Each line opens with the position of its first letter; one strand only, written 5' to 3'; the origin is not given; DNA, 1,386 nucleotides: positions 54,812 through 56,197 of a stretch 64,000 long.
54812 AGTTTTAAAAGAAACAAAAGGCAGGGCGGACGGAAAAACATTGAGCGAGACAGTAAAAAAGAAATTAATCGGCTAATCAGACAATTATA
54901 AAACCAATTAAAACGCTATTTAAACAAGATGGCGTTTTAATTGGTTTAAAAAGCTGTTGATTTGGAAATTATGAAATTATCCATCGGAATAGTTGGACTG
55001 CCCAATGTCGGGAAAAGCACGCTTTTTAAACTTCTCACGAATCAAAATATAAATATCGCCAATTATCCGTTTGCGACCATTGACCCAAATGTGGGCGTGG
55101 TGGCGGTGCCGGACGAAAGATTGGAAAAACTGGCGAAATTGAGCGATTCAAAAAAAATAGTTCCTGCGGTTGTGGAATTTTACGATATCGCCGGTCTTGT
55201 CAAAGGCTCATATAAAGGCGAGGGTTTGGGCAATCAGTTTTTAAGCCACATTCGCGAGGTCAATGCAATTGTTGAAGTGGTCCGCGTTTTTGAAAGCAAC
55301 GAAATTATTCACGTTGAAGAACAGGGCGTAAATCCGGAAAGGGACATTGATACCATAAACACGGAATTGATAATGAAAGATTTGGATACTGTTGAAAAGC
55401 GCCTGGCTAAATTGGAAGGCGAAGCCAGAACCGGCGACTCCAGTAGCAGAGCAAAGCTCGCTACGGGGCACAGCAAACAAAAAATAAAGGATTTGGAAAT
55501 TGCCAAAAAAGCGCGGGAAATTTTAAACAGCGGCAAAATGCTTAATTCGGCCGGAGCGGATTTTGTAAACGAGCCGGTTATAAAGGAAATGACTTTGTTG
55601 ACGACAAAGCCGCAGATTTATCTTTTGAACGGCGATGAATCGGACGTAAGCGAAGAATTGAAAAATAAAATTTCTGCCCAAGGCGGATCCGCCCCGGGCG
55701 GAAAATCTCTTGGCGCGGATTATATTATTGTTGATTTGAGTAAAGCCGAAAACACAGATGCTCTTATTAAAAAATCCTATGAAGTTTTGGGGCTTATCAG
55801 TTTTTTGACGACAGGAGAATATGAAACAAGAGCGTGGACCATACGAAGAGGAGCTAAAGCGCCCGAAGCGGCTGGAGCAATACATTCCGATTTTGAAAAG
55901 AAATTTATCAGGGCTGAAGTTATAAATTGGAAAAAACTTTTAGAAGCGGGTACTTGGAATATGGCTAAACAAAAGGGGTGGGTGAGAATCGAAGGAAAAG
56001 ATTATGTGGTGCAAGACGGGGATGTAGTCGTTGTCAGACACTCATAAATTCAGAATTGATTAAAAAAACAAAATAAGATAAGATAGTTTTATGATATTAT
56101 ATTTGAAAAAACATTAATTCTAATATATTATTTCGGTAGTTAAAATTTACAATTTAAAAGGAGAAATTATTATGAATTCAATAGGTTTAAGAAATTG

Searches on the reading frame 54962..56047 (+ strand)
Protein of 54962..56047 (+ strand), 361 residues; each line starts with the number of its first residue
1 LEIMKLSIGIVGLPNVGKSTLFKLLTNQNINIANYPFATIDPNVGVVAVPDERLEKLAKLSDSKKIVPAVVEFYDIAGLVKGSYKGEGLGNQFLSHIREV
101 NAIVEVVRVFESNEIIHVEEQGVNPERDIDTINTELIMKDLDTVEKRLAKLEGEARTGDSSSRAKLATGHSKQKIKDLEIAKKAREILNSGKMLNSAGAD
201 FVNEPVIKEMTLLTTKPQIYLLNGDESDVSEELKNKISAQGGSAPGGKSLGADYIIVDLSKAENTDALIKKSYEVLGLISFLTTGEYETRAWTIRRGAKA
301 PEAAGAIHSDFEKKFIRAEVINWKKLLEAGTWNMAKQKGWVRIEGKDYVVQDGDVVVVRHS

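Call 80: search_solved_structures(query=window:54962-56047:+, show_alignments=1)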
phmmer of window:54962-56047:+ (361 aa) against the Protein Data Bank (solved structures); distinct sequences matched with E-value up to 0.001: 40.
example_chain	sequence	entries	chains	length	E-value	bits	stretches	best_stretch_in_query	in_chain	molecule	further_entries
2dby_A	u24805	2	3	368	4.6e-86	292.1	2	6-235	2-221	GTP-binding protein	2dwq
1jal_A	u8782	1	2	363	1.5e-79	270.7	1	7-359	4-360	YchF protein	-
8kie_y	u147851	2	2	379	3.2e-76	259.8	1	6-356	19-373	Ribosome-binding ATPase YchF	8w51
7y9i_A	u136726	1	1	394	2.4e-71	243.8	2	6-237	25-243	Obg-like ATPase 1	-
5ee0_A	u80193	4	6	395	3.4e-70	239.9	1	6-358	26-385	Obg-like ATPase 1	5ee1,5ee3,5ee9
1ni3_A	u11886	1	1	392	1.8e-68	234.3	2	6-236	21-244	YchF GTP-binding protein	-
2ohf_A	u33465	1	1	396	5e-66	226.3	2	5-231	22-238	GTP-binding protein 9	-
1wxq_A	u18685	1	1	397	9.2e-19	70.9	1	7-111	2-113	GTP-binding protein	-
1lnz_A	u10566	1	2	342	5.1e-13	52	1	7-137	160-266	SPO0B-associated GTP-binding protein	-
1udx_A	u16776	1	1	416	2.1e-12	50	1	6-107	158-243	the GTP-binding protein Obg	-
5m04_A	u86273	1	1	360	1.7e-10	43.7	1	2-109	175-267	GTPase ObgE/CgtA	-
4csu_9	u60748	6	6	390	2.1e-10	43.4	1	2-109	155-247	GTPASE OBGE/CGTA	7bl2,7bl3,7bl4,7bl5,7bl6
7odt_t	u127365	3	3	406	2.7e-10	43.1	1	8-110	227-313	Mitochondrial ribosome-associated GTPase 2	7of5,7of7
7o9k_G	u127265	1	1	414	2.8e-10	43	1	8-110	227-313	Mitochondrial ribosome-associated GTPase 2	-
7oi6_y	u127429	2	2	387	1.7e-08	37.2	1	7-110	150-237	GTP-binding protein 10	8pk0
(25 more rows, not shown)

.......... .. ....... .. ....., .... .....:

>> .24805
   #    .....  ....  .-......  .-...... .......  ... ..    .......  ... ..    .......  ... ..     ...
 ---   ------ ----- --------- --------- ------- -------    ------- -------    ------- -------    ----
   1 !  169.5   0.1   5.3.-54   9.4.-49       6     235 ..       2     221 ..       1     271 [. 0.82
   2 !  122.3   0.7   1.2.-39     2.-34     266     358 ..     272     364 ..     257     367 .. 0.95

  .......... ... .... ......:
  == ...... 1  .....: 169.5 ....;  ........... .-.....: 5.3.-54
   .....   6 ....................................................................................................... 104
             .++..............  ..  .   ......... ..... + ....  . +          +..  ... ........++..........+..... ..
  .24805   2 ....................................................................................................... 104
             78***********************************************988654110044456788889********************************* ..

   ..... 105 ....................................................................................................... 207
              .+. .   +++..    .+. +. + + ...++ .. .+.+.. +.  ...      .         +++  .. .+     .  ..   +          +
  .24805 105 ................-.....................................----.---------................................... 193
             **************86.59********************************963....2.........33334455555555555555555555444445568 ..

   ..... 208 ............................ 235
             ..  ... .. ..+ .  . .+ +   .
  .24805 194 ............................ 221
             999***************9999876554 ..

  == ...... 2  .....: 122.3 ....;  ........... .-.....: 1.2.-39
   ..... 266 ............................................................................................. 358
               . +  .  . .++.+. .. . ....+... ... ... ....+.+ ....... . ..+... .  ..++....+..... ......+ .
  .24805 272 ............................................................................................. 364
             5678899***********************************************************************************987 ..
